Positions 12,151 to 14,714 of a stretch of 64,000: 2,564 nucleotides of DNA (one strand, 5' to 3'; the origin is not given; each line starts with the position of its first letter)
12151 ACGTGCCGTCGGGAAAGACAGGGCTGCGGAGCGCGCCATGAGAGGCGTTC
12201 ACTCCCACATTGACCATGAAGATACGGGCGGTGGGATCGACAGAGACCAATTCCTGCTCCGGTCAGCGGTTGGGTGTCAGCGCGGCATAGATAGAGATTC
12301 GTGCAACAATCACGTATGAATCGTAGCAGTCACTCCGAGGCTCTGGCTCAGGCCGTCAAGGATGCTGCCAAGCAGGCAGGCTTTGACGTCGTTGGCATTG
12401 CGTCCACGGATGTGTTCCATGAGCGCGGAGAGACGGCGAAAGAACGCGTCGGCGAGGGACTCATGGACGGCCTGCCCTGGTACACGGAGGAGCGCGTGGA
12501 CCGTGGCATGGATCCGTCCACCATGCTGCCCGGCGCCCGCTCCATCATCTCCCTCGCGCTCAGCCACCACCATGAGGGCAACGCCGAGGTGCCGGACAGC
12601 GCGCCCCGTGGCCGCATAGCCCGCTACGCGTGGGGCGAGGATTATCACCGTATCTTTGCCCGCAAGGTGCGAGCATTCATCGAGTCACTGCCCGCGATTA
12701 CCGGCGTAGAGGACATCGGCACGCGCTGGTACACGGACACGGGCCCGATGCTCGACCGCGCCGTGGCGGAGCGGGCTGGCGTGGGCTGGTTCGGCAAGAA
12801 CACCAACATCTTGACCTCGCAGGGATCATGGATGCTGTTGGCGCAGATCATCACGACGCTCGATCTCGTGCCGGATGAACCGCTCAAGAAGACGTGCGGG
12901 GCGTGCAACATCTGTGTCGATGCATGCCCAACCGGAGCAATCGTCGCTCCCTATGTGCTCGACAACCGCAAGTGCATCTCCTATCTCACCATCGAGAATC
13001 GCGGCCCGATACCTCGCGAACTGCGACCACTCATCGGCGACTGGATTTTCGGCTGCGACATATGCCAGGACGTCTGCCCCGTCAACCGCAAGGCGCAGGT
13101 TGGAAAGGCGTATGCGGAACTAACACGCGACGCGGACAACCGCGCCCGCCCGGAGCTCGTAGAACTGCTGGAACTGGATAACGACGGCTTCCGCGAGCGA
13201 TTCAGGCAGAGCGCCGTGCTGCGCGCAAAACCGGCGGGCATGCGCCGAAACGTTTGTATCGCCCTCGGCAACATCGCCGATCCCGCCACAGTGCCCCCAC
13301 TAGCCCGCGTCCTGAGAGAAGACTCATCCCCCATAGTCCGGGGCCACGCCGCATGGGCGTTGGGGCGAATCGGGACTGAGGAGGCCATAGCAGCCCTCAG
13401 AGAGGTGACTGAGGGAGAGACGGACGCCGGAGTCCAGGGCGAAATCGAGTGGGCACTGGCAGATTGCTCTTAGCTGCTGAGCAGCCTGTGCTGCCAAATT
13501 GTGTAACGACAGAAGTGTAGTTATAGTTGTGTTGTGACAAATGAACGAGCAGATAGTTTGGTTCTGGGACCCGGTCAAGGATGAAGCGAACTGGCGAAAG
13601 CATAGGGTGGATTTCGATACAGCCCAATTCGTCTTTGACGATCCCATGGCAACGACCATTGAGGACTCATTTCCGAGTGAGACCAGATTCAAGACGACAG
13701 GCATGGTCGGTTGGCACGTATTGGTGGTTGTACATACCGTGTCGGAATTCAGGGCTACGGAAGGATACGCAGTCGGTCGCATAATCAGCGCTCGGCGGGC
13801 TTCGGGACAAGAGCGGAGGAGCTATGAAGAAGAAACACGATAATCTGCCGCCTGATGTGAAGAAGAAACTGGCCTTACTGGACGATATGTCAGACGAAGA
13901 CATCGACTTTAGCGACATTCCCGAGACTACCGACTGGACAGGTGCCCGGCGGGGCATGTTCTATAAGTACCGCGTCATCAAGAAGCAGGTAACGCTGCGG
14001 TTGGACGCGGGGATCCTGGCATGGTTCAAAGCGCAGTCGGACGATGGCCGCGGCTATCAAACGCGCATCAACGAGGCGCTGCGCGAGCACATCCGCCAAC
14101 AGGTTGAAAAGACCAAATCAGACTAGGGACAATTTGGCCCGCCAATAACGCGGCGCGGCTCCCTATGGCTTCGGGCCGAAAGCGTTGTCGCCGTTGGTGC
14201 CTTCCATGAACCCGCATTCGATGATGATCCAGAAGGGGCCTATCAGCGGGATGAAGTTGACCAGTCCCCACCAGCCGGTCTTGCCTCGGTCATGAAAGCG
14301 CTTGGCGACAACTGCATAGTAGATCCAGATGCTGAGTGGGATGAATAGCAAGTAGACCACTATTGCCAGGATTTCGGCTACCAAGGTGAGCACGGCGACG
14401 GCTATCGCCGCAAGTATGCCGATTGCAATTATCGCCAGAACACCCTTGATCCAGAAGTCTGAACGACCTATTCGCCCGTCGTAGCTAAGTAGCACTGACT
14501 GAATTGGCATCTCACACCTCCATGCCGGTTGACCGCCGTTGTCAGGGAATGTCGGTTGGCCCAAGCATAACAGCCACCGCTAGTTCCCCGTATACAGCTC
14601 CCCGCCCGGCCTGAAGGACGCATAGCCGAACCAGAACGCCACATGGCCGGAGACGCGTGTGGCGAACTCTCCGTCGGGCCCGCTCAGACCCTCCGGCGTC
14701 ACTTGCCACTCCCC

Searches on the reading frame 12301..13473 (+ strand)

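Call 3: search_protein_families(library=pfam, proteins=[window:12301-13473:+], max_evalue=1)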
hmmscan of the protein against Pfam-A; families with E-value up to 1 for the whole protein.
window:12301-13473:+ (390 aa): 20 families
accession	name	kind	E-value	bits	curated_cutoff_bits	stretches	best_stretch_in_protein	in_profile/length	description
PF13484.11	Fer4_16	-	1.2e-23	84.1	30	1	198-262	1-66/66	4Fe-4S double cluster binding domain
PF13646.12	HEAT_2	-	3.9e-18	66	27.7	1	308-387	10-88/88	HEAT repeats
PF08331.15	QueG_DUF1730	-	1.6e-16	60.4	25.1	1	70-147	2-77/77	Epoxyqueuosine reductase QueG, DUF1730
PF03130.22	HEAT_PBS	-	2.9e-10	40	20.9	2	346-369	1-24/27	PBS lyase HEAT-like repeat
PF14697.11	Fer4_21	-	6.4e-06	26.6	35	2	245-262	37-54/59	4Fe-4S dicluster domain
PF13187.11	Fer4_9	-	2.7e-05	24.5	27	1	197-214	35-52/52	4Fe-4S dicluster domain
PF13513.12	HEAT_EZ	-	3.7e-05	24.6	27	1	319-357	8-55/55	HEAT-like repeat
PF00037.32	Fer4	-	3.8e-05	23.7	21.1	2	198-214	7-23/24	4Fe-4S binding domain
PF12838.12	Fer4_7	-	6.1e-05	23.8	27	1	198-262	1-51/52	4Fe-4S dicluster domain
PF13237.11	Fer4_10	-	0.00024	21.4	25.5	2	197-213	7-25/53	4Fe-4S dicluster domain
PF13183.11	Fer4_8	-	0.0011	19.9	27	0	251-279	7-35/68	4Fe-4S dicluster domain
PF02985.28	HEAT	-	0.0018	18.8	23.5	1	331-358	2-28/31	HEAT repeat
PF00514.29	Arm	-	0.0027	18.2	20.6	1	331-357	14-39/41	Armadillo/beta-catenin-like repeat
PF12837.12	Fer4_6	-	0.0071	16.7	25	1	198-214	8-24/24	4Fe-4S binding domain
PF13534.11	Fer4_17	-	0.014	16.4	22.2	0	199-212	2-15/61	4Fe-4S dicluster domain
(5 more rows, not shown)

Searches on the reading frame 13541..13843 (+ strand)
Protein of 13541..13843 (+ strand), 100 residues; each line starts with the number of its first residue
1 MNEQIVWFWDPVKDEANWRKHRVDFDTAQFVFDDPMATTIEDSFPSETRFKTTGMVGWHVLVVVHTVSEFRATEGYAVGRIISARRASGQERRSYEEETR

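Call 3: search_protein_families(library=pfam, proteins=[window:13541-13843:+], max_evalue=1)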
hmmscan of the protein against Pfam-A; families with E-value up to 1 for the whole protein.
window:13541-13843:+ (100 aa): 1 family
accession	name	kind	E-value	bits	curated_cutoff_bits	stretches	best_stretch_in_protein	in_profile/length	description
PF04365.19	BrnT_toxin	-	8.9e-22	77.6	34.5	1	9-91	1-77/77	Ribonuclease toxin, BrnT, of type II toxin-antitoxin system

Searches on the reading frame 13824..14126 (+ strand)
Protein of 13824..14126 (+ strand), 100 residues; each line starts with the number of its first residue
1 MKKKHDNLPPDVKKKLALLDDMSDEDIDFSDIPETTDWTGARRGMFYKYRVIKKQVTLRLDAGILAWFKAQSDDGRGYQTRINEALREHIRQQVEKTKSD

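Call 3: search_protein_families(library=pfam, proteins=[window:13824-14126:+], max_evalue=1)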
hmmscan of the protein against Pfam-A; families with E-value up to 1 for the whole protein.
window:13824-14126:+ (100 aa): 4 families
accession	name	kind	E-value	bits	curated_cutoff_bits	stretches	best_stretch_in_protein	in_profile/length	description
PF14384.12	BrnA_antitoxin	-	3.6e-15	56.6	26.1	1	42-89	24-67/68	BrnA antitoxin of type II toxin-antitoxin system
PF12441.14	CopG_antitoxin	-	0.041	15.1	28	1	30-88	19-78/79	CopG antitoxin of type II toxin-antitoxin system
PF19776.5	DUF6262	-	0.055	14.1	29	1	32-61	36-65/110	Family of unknown function (DUF6262)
PF20623.4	Sgo0707_N2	-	0.09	12.7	27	1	18-96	45-122/141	Sgo0707 N2 domain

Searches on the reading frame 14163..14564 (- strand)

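Call 3: search_protein_families(library=pfam, proteins=[window:14163-14564:-], max_evalue=1)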
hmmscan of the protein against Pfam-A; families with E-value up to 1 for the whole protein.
window:14163-14564:- (133 aa): 2 families
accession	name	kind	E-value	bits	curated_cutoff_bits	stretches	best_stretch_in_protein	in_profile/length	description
PF05656.20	DUF805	-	1.7e-23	83.6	25.7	1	26-131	2-111/111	Protein of unknown function (DUF805)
PF24003.1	DUF7319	-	0.14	12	27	1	45-94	123-177/205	Domain of unknown function (DUF7319)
